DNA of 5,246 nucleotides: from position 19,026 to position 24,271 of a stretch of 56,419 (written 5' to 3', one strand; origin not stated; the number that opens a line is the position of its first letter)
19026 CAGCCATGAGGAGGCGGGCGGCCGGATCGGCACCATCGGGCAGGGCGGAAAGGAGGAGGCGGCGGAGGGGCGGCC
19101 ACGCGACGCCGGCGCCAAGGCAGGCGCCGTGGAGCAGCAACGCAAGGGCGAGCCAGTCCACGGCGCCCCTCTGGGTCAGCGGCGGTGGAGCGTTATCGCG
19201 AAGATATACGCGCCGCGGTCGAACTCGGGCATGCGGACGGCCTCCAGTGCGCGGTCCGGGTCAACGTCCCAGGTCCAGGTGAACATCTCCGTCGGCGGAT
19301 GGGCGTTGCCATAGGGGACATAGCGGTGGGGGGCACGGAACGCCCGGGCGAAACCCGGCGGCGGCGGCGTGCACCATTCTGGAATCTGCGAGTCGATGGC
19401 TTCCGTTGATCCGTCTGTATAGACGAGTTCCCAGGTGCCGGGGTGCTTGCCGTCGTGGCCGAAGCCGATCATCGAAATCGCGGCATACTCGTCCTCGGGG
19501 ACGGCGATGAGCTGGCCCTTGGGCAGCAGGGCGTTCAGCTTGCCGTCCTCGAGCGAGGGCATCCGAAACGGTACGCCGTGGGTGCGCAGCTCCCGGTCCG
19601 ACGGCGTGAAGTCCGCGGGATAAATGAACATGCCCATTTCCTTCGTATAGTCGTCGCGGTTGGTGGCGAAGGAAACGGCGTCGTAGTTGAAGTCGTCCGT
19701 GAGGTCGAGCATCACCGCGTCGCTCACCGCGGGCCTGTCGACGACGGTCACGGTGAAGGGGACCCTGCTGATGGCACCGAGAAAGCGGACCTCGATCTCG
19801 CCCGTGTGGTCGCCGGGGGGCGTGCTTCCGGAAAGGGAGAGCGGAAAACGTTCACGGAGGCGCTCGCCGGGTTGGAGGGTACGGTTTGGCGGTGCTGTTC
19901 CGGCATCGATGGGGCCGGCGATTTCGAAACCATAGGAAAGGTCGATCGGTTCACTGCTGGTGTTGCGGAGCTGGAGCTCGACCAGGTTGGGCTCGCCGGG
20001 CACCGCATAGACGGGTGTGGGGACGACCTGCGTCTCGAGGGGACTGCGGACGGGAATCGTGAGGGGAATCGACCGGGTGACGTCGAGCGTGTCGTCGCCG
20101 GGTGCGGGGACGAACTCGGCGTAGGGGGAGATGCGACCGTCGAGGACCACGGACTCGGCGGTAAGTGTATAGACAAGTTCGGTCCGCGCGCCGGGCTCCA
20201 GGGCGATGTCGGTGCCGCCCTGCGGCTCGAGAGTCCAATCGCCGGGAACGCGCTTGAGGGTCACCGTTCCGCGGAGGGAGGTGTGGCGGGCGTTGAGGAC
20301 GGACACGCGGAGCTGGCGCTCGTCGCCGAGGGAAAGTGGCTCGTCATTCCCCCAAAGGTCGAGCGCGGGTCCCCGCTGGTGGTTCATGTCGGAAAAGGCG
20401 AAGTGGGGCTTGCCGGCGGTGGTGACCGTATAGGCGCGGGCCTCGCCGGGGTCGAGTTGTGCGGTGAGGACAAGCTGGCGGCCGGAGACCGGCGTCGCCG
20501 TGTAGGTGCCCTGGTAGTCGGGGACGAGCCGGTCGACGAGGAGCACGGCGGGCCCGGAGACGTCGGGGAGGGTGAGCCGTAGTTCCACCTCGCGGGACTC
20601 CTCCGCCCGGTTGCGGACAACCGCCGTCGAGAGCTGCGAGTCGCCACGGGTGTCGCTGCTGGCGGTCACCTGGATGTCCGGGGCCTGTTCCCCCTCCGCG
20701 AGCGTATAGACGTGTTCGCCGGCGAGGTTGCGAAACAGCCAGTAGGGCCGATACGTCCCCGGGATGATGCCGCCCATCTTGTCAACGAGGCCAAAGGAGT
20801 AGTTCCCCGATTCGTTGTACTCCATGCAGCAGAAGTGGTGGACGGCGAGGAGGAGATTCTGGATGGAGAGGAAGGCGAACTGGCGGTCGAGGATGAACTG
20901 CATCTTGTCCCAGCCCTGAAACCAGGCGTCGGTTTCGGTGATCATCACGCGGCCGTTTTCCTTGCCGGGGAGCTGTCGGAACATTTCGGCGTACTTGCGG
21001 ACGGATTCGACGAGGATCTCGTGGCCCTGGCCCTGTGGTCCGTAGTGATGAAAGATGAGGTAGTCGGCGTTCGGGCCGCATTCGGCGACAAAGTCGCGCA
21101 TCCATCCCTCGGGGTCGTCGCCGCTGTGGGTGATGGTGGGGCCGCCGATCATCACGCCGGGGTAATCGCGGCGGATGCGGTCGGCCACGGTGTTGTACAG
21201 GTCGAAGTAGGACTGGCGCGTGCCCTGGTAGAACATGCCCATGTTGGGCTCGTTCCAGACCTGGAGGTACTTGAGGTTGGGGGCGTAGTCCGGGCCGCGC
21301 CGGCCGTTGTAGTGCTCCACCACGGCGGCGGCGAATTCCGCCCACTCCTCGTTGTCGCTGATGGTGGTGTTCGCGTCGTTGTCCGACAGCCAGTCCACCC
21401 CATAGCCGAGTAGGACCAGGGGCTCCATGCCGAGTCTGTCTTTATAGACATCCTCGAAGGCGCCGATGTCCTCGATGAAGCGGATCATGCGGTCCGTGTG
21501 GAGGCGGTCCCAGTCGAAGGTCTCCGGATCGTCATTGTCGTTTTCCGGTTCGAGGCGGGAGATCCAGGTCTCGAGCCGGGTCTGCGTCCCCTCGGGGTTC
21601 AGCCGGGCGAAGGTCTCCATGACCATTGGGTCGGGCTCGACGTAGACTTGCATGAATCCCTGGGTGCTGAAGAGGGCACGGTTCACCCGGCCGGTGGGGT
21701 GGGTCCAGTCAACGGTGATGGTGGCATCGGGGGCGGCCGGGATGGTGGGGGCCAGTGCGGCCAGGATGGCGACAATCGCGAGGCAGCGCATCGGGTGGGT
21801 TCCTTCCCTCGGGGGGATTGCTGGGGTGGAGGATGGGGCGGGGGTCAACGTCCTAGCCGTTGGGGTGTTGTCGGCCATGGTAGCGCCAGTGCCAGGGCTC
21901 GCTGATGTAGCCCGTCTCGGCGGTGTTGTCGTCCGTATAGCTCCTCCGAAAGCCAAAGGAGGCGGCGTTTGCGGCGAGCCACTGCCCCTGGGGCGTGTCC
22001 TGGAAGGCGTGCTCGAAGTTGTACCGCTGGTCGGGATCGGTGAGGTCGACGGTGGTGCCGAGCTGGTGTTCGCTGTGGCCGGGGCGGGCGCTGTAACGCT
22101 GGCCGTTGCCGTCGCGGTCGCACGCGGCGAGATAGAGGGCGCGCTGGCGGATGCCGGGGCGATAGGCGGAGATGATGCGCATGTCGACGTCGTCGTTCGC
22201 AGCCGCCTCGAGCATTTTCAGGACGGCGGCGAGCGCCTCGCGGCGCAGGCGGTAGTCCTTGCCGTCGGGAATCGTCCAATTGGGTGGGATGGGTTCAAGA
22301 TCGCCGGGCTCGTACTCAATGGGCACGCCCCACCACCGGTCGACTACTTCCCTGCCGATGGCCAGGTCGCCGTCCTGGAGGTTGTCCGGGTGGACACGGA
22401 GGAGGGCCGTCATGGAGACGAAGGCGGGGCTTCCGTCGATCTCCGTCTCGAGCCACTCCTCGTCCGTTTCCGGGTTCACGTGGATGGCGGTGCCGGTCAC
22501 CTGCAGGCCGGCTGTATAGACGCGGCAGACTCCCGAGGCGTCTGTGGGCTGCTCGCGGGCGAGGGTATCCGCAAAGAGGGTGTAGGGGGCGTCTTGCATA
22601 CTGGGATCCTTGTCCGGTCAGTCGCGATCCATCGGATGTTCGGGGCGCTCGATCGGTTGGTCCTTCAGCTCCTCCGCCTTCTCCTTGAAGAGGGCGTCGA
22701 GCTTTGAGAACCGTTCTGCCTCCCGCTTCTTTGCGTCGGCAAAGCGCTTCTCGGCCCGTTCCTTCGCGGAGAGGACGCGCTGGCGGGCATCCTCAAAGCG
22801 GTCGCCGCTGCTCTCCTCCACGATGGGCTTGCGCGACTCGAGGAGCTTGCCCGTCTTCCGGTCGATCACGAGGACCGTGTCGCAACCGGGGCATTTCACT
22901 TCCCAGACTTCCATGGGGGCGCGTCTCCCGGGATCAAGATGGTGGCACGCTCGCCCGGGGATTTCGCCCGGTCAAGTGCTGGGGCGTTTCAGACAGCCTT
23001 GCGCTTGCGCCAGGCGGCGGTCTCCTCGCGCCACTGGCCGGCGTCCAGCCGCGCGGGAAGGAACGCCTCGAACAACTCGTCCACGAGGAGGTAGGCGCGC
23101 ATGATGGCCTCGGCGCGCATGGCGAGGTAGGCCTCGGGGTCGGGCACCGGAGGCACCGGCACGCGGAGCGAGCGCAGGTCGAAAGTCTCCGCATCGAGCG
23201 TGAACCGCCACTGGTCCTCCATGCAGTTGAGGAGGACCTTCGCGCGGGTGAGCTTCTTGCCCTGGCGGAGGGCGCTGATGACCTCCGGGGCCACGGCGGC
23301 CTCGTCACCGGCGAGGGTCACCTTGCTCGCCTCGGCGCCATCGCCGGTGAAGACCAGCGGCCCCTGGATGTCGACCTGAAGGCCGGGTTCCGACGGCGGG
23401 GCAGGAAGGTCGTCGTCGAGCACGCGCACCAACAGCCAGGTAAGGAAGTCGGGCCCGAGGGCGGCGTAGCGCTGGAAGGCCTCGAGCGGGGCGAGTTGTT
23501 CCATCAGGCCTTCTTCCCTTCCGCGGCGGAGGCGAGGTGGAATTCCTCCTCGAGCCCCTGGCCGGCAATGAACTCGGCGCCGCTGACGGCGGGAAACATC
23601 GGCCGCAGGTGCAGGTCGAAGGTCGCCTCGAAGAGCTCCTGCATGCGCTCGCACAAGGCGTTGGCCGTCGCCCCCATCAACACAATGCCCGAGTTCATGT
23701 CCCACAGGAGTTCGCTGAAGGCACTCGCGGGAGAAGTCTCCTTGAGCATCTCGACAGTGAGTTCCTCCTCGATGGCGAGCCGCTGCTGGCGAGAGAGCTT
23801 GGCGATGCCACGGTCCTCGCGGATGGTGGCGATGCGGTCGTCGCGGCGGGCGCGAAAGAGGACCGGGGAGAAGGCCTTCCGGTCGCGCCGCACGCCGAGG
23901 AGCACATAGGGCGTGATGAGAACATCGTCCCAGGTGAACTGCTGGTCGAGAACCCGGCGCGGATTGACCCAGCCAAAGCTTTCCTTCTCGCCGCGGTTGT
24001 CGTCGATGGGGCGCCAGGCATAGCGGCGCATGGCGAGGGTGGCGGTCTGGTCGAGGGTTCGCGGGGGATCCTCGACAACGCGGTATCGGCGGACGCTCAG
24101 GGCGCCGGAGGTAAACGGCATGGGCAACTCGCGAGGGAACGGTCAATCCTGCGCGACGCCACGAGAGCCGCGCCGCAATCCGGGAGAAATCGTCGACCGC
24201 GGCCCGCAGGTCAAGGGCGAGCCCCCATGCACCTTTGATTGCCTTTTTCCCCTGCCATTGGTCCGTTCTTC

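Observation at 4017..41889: A/T-rich octamer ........(R) is massively over-represented and imposed on coding sequence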

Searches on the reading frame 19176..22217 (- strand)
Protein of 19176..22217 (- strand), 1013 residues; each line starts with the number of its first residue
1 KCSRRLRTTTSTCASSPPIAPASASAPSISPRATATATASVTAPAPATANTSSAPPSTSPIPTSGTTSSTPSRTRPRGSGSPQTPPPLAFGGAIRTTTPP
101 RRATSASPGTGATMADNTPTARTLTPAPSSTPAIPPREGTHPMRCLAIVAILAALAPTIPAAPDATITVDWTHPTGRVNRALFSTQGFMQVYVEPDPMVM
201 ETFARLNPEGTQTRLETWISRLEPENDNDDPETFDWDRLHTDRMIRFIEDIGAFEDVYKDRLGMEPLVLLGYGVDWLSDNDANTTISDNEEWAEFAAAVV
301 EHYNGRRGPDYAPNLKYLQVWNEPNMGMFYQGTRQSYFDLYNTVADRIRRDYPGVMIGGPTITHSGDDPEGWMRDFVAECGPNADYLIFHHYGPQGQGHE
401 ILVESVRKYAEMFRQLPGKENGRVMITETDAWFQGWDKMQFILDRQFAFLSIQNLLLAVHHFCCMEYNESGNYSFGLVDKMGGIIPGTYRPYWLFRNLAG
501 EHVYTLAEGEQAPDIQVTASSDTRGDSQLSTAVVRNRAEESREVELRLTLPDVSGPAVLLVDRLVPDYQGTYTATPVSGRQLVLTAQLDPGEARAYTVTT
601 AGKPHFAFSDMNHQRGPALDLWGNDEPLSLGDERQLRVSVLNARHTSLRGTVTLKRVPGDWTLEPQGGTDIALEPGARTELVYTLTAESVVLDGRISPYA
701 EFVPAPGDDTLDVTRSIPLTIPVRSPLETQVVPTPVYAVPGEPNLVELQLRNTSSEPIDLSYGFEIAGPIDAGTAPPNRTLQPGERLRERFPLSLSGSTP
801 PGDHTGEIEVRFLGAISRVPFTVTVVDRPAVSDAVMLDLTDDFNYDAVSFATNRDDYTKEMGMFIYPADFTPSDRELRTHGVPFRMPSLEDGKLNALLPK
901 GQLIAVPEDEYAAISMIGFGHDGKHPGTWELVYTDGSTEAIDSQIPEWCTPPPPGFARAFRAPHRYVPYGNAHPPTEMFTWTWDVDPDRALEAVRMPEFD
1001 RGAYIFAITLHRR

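Call 10: search_protein_families(library=pfam, proteins=[window:19176-22217:-], max_evalue=0.01)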
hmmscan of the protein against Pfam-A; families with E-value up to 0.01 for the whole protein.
window:19176-22217:- (1013 aa): 3 families
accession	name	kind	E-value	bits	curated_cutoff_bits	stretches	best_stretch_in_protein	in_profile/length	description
PF01229.23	Glyco_hydro_39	-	5.1e-14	52.4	26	1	287-403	122-237/472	Glycosyl hydrolases family 39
PF11790.14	Glyco_hydro_cc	-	2.4e-06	27.7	21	1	311-414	62-163/237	Glycosyl hydrolase catalytic core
PF10633.15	NPCBM_assoc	-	0.0065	17.1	24.4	0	23-49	40-66/78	NPCBM-associated, NEW3 domain of alpha-galactosidase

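Call 17: find_homologous_proteins(query=window:19176-21791:-, max_evalue=1e-10)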
Query window:19176-21791:- (871 aa): 69 proteins with E <= 1e-10 among 8000 candidates.
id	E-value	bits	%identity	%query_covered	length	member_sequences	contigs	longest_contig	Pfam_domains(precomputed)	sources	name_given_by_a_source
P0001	0.0e+0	2047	100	100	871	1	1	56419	PF11790.15,PF01229.23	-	-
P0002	6.0e-270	916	48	100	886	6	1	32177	PF01229.23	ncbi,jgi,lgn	jgi:hypothetical protein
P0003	6.5e-269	913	49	99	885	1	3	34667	PF01229.23,PF10633.16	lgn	-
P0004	1.9e-268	911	48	98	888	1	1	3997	PF01229.23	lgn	-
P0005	1.1e-265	902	47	99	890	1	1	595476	PF01229.23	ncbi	-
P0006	1.8e-260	885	46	99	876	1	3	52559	PF11790.15,PF01229.23,PF10633.16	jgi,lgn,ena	-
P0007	3.3e-260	884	49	99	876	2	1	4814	PF01229.23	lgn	-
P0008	5.3e-260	884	48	100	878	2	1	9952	PF01229.23,PF10633.16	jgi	jgi:hypothetical protein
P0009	1.9e-259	882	45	100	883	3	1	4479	PF11790.15,PF01229.23,PF10633.16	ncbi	-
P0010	3.0e-259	881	47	97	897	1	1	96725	PF01229.23,PF10633.16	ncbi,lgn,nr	ncbi:MAG: hypothetical protein PWP23_2043 [Candidatus Sumerlaeota bacterium]|nr:hypothetical protein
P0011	2.0e-258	878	46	99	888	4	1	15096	PF11790.15,PF01229.23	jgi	-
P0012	3.9e-258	877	46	99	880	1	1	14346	PF11790.15,PF01229.23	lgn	-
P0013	5.7e-258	877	46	99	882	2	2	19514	PF11790.15,PF01229.23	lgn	-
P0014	3.0e-256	871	44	100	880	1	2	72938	PF11790.15,PF01229.23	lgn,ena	-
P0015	4.6e-255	867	47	97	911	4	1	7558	PF11790.15,PF01229.23,PF10633.16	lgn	-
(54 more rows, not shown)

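Call 28: find_encoding_contigs(protein=P0001, flank=10000, max_places=3)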
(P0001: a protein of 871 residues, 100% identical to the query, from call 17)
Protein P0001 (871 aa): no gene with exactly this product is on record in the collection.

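Call 29: find_encoding_contigs(protein=P0003, flank=10000, max_places=3)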
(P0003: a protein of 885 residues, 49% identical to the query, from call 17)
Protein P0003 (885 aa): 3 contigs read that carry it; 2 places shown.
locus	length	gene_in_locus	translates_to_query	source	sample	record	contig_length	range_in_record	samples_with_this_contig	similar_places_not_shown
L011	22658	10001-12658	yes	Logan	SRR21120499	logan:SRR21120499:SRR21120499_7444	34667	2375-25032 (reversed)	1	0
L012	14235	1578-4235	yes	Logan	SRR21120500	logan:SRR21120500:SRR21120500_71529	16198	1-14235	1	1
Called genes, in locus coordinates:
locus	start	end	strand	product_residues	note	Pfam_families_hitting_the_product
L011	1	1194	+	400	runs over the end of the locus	PF00871:Acetate_kinase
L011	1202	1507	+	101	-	PF00936:BMC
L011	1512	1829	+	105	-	PF03319:EutN_CcmL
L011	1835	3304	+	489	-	PF00171:Aldedh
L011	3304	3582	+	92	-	PF03319:EutN_CcmL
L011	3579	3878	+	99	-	PF03319:EutN_CcmL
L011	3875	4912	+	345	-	PF00596:Aldolase_II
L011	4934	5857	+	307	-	PF00056:Ldh_1_N, PF02866:Ldh_1_C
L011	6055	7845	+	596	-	PF07881:Fucose_iso_N1, PF07882:Fucose_iso_N2, PF02952:Fucose_iso_C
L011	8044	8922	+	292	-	PF00795:CN_hydrolase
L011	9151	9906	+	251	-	PF00849:PseudoU_synth_2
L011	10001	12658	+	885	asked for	PF01229:Glyco_hydro_39, PF10633:NPCBM_assoc (faint)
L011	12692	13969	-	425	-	PF12708:Pect-lyase_RHGA_epim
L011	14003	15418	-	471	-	PF01547:SBP_bac_1, PF13416:SBP_bac_8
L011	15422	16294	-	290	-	PF00528:BPD_transp_1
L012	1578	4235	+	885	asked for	PF01229:Glyco_hydro_39, PF10633:NPCBM_assoc (faint)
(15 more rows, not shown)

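Call 30: find_encoding_contigs(protein=P0005, flank=10000, max_places=2)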
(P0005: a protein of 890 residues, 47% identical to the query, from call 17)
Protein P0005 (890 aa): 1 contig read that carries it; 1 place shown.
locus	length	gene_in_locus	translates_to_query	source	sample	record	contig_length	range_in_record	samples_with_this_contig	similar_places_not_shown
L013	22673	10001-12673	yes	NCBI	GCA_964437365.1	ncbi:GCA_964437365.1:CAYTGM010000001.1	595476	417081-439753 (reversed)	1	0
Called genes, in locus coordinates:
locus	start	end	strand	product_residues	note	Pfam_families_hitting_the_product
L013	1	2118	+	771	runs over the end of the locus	PF00580:UvrD-helicase, PF01443:Viral_helicase1 (faint), PF13245:AAA_19, PF13604:AAA_30 (faint), PF13361:UvrD_C, PF13538:UvrD_C_2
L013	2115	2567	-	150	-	PF00072:Response_reg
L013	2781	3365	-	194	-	-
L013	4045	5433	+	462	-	PF00425:Chorismate_bind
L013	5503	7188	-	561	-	PF00474:SSF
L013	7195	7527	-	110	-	PF13937:DUF4212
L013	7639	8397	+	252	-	PF02557:VanY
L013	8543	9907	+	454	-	PF13899:Thioredoxin_7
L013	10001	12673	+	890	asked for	PF01229:Glyco_hydro_39 (weak)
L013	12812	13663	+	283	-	PF00561:Abhydrolase_1, PF12146:Hydrolase_4 (weak), PF12697:Abhydrolase_6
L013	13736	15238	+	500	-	PF04542:Sigma70_r2, PF08281:Sigma70_r4_2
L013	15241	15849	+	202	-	PF07963:N_methyl (weak)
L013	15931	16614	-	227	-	PF07963:N_methyl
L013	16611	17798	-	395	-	PF01546:Peptidase_M20, PF05343:Peptidase_M42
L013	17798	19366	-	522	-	PF03553:Na_H_antiporter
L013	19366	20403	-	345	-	PF03575:Peptidase_S51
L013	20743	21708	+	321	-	PF00126:HTH_1, PF03466:LysR_substrate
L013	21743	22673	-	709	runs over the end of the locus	PF19420:DDAH_eukar, PF04455:Saccharop_dh_N, PF21571:ArgZ-like_C_1st, PF21570:ArgZ-like_C_2nd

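Call 31: find_encoding_contigs(protein=P0002, flank=10000, max_places=2)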
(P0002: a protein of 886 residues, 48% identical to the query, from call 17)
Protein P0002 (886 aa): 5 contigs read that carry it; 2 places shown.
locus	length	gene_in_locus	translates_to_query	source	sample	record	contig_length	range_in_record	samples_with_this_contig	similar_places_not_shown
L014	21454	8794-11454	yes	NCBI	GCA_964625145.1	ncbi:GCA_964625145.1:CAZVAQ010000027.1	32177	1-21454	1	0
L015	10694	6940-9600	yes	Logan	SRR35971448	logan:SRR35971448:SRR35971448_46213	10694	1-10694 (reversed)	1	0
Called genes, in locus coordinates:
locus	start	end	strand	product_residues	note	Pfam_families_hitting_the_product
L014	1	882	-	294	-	?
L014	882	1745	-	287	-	-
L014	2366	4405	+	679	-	PF00246:Peptidase_M14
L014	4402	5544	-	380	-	PF00817:IMS, PF11798:IMS_HHH, PF21999:IMS_HHH_1, PF11799:IMS_C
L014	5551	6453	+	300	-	PF05116:S6PP (weak), PF12710:HAD (faint), PF08282:Hydrolase_3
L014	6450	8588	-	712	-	PF01301:Glyco_hydro_35 (weak), PF02449:Glyco_hydro_42, PF08532:Glyco_hydro_42M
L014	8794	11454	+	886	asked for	PF01229:Glyco_hydro_39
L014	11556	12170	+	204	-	PF01553:Acyltransferase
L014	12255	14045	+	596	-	PF21710:Spt6_S1 (faint), PF00575:S1, PF23459:S1_RRP5 (weak)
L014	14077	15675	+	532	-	PF03629:SASA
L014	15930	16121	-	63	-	-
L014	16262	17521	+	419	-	-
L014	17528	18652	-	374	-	PF01758:SBF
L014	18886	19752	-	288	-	PF01135:PCMT (weak), PF01209:Ubie_methyltran, PF13489:Methyltransf_23 (weak), PF13847:Methyltransf_31, PF08241:Methyltransf_11, PF08242:Methyltransf_12, PF13649:Methyltransf_25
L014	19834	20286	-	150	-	PF01022:HTH_5, PF12840:HTH_20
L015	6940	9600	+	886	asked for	PF01229:Glyco_hydro_39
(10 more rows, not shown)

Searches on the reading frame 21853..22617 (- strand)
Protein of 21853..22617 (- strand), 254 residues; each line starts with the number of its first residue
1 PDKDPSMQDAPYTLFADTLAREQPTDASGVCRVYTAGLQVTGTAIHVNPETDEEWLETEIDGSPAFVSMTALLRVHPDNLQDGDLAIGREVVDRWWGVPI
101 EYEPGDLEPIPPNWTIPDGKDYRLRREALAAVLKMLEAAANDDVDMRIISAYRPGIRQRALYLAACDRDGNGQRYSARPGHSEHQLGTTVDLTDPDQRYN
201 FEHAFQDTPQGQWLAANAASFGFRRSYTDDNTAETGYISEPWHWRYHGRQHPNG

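Call 10: search_protein_families(library=pfam, proteins=[window:21853-22617:-], max_evalue=0.01)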
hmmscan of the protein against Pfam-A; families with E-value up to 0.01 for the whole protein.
window:21853-22617:- (254 aa): 1 family
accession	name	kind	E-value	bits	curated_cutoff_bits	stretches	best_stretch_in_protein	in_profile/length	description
PF02557.22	VanY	-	1.8e-37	128.5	25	1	123-248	3-131/132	D-alanyl-D-alanine carboxypeptidase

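Call 16: find_encoding_contigs(protein=window:21853-22599:-, flank=10000, max_places=6)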
Protein window:21853-22599:- (248 aa): no gene with exactly this product is on record in the collection.

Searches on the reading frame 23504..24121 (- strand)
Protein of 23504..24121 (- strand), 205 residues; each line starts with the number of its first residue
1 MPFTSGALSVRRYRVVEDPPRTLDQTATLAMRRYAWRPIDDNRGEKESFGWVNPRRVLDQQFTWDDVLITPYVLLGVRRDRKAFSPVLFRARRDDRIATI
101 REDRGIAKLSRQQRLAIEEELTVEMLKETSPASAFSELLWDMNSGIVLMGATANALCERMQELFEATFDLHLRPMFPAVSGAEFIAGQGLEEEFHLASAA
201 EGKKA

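Call 23: search_protein_families(library=pfam, proteins=[window:23504-24121:-], max_evalue=0.001)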
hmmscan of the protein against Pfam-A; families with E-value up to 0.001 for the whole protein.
window:23504-24121:- (205 aa): 1 family
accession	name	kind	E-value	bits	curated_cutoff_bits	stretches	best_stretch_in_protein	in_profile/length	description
PF04381.17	RdgC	-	6.9e-07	29.3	25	1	31-180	26-169/298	Putative exonuclease, RdgC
